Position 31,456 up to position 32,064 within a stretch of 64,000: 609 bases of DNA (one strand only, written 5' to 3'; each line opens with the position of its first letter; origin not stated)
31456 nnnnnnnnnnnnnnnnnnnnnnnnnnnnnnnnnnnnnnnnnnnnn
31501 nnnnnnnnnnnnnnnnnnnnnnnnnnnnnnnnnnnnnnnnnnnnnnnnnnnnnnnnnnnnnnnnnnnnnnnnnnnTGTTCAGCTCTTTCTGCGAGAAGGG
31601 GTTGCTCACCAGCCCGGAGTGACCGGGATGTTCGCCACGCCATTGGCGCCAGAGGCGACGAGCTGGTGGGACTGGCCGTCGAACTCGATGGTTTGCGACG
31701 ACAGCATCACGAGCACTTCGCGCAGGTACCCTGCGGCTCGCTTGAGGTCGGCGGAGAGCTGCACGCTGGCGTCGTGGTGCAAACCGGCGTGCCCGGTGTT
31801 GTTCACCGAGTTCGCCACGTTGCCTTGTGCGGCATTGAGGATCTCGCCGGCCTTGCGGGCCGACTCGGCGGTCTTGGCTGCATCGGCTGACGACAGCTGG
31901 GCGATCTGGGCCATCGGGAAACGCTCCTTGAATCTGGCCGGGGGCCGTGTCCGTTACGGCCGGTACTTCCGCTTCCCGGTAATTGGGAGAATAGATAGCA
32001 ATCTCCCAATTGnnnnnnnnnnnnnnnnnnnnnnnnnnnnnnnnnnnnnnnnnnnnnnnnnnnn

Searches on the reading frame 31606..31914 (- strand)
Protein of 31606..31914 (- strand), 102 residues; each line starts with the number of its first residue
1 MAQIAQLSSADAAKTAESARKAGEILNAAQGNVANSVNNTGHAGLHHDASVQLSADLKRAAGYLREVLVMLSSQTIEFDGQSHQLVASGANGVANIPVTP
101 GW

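Call 12: search_protein_families(library=pfam, proteins=[window:31606-31914:-], max_evalue=0.05)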
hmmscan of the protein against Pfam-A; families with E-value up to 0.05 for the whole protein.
window:31606-31914:- (102 aa): 0 families

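Call 34: search_protein_families(library=pfam, proteins=[window:31606-31914:-], max_evalue=10)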
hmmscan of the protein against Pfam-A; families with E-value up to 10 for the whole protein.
window:31606-31914:- (102 aa): 0 families

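Call 82: search_protein_families(library=ncbifam, proteins=[window:31606-31914:-], max_evalue=1)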
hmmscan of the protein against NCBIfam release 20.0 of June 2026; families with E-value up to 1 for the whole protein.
window:31606-31914:- (102 aa): 0 families
